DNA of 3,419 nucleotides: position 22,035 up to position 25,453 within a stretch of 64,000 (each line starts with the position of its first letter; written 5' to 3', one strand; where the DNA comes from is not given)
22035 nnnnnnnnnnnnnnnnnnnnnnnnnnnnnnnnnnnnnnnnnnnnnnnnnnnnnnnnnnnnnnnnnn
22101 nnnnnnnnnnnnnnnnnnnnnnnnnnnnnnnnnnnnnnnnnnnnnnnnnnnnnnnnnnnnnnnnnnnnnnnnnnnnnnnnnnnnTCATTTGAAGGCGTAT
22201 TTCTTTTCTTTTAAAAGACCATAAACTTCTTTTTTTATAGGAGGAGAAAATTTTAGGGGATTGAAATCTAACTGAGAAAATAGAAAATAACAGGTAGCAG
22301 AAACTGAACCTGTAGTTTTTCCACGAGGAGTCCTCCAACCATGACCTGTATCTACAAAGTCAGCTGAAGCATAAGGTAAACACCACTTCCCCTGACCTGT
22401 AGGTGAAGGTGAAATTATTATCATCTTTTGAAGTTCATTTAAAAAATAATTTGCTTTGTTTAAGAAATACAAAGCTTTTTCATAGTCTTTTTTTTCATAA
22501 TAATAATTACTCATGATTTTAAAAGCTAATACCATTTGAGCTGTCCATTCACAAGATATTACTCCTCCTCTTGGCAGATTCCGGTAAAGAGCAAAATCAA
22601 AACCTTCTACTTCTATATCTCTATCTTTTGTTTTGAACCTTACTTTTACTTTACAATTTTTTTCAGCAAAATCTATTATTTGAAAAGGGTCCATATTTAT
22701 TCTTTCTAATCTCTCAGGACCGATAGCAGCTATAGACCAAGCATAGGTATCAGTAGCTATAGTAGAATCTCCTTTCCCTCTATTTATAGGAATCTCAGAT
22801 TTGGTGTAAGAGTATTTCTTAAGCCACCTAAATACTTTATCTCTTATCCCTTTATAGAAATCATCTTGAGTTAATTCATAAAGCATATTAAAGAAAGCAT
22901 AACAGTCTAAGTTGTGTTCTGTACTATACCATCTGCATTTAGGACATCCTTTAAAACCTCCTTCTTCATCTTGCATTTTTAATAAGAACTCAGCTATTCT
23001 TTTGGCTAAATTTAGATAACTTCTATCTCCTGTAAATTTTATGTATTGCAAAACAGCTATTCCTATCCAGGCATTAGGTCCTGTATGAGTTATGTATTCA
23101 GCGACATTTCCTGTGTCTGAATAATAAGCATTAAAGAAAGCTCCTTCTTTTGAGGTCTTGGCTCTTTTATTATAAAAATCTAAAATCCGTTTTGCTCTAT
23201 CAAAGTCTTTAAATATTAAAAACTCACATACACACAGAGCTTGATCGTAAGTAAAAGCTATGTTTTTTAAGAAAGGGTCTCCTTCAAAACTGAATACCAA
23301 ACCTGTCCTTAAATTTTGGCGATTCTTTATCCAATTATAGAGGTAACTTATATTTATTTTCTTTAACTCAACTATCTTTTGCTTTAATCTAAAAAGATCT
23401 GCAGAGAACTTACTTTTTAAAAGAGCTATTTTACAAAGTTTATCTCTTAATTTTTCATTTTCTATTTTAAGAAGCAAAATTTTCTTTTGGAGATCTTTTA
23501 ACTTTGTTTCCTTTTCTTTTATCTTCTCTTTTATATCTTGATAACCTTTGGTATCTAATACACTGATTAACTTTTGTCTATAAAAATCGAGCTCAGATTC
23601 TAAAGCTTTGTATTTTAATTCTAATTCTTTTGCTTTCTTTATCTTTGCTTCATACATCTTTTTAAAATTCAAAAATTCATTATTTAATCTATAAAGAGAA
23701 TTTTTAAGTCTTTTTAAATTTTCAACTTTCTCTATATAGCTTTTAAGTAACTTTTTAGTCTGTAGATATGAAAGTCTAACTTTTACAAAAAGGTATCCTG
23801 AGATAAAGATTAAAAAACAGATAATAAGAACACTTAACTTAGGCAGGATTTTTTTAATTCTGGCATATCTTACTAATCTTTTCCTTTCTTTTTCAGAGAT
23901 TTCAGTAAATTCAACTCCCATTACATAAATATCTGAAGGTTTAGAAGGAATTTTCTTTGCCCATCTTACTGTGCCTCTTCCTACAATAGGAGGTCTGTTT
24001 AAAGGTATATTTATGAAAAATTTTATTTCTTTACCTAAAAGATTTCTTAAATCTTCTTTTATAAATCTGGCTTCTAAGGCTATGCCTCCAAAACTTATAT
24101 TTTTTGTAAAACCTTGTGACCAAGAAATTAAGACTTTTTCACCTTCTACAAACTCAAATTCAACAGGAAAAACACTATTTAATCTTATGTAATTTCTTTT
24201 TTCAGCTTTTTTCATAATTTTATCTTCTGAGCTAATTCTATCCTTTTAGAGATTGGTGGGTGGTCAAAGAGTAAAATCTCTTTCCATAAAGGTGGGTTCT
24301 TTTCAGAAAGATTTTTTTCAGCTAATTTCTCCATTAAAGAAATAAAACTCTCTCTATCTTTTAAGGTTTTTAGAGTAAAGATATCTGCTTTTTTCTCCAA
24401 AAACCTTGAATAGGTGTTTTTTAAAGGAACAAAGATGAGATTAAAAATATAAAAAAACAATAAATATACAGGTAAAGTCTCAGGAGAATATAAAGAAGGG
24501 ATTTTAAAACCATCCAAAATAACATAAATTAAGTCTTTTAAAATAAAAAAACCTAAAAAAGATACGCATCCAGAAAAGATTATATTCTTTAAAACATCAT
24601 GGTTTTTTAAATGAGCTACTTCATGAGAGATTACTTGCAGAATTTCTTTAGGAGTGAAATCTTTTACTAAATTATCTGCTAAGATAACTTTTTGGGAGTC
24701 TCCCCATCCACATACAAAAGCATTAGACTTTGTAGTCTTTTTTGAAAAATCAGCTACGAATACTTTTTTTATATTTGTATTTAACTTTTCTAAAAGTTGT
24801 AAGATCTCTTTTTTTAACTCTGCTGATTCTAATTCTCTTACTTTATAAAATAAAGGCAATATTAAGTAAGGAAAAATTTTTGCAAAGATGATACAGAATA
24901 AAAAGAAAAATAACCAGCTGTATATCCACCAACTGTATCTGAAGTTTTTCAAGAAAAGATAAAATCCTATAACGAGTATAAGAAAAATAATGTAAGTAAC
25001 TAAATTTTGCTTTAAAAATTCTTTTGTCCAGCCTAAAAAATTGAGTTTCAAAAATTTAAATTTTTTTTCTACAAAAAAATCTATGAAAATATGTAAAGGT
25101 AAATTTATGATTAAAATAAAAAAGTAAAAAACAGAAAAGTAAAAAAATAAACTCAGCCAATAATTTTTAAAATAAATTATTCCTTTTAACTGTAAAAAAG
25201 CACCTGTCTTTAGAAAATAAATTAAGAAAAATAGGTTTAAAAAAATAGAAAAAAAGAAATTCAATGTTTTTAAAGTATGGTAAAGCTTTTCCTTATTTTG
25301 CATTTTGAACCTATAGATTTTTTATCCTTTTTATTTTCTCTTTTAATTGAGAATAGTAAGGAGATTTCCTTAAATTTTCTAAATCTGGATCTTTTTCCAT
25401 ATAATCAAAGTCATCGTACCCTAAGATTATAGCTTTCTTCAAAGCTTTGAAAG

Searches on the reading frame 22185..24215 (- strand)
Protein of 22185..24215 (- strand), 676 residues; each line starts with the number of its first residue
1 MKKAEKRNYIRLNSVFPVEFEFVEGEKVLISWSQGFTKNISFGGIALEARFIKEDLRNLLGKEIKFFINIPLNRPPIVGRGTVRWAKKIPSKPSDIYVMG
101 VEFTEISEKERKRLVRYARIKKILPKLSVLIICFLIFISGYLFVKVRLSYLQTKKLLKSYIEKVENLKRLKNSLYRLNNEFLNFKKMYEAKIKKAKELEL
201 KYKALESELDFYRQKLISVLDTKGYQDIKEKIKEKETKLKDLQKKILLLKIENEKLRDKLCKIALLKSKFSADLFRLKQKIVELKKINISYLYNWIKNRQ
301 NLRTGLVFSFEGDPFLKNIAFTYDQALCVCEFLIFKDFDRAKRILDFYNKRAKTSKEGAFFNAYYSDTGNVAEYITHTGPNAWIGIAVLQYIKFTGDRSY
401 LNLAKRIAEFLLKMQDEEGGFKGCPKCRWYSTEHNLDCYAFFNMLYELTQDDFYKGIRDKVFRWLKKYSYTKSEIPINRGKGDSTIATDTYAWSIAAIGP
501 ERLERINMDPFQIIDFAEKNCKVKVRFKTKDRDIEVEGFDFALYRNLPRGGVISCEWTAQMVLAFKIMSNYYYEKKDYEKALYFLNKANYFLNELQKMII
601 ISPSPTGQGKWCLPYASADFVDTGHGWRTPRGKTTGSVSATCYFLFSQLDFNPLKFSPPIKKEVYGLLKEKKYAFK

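Call 29: search_protein_families(library=pfam, proteins=[window:22185-24215:-], max_evalue=0.001)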
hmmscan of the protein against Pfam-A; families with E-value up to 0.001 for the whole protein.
window:22185-24215:- (676 aa): 2 families
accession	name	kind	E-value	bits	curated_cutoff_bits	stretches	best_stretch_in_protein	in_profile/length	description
PF07238.19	PilZ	-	8.9e-11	42.5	22.5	1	5-117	1-99/102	PilZ domain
PF00432.27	Prenyltrans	-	4e-05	23.6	26.5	1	403-472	51-115/304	Prenyltransferase alpha-alpha toroid domain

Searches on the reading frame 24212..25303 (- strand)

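Call 29: search_protein_families(library=pfam, proteins=[window:24212-25303:-], max_evalue=0.001)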
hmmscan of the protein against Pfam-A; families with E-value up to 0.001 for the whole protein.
window:24212-25303:- (363 aa): 4 families
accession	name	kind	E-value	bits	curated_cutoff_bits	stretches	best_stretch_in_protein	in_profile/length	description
PF01435.24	Peptidase_M48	-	6e-27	95.1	20.3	1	158-360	2-184/186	Peptidase family M48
PF16491.10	Peptidase_M48_N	-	4.7e-14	53.1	27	1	4-154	26-179/179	CAAX prenyl protease N-terminal, five membrane helices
PF05569.17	Peptidase_M56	-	2e-05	24.3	31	1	128-252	104-223/296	BlaR1 peptidase M56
PF10263.15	SprT-like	-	0.00064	20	25.6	0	177-234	15-74/108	SprT-like family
